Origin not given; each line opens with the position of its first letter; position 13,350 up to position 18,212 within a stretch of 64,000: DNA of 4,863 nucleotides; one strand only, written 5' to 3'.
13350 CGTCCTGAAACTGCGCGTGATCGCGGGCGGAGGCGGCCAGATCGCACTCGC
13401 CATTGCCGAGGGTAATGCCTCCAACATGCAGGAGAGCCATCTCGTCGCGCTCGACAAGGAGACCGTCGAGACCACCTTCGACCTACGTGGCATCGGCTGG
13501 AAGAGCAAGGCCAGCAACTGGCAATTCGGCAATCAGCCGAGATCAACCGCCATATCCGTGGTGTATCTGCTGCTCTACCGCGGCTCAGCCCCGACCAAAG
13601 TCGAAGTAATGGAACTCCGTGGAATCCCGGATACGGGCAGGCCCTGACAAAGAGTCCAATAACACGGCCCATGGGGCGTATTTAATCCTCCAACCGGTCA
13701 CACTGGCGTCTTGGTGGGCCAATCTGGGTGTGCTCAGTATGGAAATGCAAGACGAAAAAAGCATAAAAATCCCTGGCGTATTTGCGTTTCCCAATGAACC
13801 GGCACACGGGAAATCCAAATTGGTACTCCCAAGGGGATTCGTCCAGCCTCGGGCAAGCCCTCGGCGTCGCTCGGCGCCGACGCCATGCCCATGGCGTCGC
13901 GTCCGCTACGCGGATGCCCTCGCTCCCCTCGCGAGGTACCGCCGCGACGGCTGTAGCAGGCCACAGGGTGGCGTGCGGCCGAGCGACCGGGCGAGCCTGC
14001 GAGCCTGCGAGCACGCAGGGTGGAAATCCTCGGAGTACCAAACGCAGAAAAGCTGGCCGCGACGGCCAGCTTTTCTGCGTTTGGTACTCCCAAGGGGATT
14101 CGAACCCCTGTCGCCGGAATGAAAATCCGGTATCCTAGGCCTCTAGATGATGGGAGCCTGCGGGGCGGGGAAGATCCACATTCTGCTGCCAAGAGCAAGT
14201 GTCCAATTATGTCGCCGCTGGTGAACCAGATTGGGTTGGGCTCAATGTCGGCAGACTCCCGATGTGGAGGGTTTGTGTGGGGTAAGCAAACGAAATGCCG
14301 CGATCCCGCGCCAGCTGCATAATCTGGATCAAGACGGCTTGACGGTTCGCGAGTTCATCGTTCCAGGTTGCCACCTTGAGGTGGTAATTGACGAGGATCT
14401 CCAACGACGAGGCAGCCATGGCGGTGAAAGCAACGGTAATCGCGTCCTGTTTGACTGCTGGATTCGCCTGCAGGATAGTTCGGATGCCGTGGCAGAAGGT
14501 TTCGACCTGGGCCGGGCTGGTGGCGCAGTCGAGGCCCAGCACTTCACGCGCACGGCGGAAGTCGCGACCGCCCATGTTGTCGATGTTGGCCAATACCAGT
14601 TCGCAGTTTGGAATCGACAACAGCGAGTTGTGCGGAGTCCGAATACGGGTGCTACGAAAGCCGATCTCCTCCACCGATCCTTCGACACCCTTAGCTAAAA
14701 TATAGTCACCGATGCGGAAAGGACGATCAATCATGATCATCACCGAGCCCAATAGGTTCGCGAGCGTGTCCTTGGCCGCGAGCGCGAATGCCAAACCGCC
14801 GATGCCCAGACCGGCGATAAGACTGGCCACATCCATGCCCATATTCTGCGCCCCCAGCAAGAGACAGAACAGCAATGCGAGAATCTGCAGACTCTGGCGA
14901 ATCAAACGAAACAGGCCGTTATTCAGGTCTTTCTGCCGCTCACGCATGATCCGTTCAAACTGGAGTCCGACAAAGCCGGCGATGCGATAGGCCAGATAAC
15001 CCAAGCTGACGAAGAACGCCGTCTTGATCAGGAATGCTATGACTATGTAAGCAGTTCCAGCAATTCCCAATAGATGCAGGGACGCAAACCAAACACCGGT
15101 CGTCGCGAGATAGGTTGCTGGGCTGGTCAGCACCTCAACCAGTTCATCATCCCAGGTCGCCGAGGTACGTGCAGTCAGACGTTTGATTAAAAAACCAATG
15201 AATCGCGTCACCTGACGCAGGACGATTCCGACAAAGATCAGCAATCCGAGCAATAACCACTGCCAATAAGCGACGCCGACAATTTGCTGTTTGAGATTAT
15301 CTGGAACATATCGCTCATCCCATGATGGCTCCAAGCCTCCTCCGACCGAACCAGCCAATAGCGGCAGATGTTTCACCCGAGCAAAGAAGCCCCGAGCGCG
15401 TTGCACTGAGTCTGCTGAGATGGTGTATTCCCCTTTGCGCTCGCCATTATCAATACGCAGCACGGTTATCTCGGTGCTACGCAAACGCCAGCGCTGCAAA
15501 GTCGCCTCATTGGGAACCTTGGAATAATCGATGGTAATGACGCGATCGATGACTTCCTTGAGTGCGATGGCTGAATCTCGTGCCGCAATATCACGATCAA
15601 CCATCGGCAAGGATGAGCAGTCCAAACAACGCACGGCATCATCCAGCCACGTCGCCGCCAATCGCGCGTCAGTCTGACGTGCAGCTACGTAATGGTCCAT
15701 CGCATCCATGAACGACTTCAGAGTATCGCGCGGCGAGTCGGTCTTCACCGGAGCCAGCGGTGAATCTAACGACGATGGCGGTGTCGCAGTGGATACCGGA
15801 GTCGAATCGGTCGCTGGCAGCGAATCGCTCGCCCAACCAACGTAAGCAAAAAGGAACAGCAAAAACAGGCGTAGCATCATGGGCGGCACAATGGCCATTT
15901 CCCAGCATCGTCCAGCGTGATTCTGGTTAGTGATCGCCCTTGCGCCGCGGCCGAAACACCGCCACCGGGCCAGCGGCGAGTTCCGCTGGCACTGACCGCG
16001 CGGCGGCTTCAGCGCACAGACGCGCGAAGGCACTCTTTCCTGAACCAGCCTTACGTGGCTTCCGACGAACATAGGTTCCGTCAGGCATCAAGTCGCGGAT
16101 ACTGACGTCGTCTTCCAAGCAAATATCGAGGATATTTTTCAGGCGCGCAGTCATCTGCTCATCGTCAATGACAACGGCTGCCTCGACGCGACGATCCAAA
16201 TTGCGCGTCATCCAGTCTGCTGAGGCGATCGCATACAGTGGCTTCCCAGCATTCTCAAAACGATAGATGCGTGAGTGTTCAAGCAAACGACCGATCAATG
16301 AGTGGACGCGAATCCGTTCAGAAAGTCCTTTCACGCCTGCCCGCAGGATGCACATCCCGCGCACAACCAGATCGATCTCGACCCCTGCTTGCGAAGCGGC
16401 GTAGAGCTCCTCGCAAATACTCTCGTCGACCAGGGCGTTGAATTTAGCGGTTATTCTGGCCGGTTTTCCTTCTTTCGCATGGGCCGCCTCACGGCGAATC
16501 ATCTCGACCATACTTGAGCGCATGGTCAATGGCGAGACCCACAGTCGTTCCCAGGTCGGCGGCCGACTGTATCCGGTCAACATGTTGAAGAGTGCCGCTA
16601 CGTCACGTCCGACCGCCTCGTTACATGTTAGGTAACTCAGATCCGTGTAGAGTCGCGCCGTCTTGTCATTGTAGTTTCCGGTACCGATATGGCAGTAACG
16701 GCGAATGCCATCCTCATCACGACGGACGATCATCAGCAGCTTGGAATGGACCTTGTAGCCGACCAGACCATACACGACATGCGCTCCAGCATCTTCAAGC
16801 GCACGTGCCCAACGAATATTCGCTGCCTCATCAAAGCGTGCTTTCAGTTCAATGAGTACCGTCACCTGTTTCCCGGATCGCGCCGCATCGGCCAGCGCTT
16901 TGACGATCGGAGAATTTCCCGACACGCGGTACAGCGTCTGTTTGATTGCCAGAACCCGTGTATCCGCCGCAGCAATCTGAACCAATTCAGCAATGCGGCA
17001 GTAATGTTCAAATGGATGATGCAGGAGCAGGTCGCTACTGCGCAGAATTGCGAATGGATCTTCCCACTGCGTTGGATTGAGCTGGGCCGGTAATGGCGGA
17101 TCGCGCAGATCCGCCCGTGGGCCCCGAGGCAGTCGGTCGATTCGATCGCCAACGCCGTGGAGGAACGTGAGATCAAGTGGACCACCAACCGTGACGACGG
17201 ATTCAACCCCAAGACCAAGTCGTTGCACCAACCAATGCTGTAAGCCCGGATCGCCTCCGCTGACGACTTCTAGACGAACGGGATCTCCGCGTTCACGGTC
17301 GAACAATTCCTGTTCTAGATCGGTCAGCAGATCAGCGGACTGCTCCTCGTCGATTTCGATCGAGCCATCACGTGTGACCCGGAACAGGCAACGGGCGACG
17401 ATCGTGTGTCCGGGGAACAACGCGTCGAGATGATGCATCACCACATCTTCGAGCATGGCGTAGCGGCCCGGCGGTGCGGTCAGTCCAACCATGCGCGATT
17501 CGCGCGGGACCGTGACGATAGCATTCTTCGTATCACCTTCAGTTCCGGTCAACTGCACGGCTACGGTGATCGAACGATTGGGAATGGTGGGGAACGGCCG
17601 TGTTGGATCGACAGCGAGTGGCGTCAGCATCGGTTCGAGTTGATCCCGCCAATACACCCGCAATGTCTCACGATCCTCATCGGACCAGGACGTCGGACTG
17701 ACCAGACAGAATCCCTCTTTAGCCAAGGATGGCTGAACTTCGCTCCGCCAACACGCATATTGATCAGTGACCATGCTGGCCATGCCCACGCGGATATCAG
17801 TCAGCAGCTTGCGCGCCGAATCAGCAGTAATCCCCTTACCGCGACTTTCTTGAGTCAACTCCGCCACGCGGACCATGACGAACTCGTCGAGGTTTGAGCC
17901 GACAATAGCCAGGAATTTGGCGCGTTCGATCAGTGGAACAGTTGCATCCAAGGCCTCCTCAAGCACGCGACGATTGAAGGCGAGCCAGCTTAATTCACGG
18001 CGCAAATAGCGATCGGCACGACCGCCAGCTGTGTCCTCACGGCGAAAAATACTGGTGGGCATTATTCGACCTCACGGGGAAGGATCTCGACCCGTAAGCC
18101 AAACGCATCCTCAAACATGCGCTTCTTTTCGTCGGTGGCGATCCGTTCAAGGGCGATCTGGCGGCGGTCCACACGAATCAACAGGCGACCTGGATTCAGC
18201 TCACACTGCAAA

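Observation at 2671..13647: Four-gene exported operon: two HEAT solenoids plus a membrane-anchored WD40 caspase-like protease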

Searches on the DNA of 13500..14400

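Call 67: search_rna_families(source=window, start=13500, end=14400, threshold=evalue, max_evalue=1)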
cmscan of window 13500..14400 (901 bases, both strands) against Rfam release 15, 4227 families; matches with E-value up to 1: 4.
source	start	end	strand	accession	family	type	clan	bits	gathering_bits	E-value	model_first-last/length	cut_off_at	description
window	14085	14157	-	RF00005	tRNA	Gene; tRNA;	CL00001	58.8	29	5.2e-12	1-71/71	no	tRNA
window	14029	14094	+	RF03878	mir-B6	Gene; miRNA;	-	36.7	89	0.0037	1-83/83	no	mir-B6 microRNA precursor family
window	14035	14087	+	RF03723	MIR7125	Gene; miRNA;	-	33.4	100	2.6e-05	1-107/107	no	MIR7125 microRNA precursor family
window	14084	14157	+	RF04354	Plastid-ycf2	Cis-reg;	-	19.7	65.7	0.33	1-75/75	no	Plastid-ycf2 5UTR RNA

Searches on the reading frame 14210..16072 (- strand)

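Call 23: search_protein_families(library=pfam, proteins=[window:14210-16072:-], max_evalue=0.001)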
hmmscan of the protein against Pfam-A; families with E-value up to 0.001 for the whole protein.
window:14210-16072:- (621 aa): 3 families
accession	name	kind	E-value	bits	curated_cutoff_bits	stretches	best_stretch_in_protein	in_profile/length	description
PF00924.24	MS_channel_2nd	-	1.4e-20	73.6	20.2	1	435-500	1-66/68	Mechanosensitive ion channel, beta-domain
PF21082.3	MS_channel_3rd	-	5.8e-08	33.5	21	1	513-595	6-88/88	Mechanosensitive ion channel MscS, C-terminal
PF21088.3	MS_channel_1st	-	0.00019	21.8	23.1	1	400-434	8-42/42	Mechanosensitive ion channel, transmembrane helices 2/3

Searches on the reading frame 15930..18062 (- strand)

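Call 23: search_protein_families(library=pfam, proteins=[window:15930-18062:-], max_evalue=0.001)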
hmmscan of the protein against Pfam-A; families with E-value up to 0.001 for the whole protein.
window:15930-18062:- (711 aa): 5 families
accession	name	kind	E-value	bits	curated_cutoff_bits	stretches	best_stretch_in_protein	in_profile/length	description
PF17941.7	PP_kinase_C_1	-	1.9e-72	242.7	25.7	1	337-500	3-166/167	Polyphosphate kinase C-terminal domain 1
PF13090.12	PP_kinase_C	-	1e-62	211.1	25.8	1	507-672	1-166/172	Polyphosphate kinase C-terminal domain 2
PF02503.22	PP_kinase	-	3e-47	161.1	31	1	129-302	1-181/183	Polyphosphate kinase middle domain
PF13089.11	PP_kinase_N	-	6.4e-32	110.5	23.8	1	19-120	1-106/107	Polyphosphate kinase N-terminal domain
PF13091.12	PLDc_2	-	7e-12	45.8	27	2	381-493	20-129/132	PLD-like domain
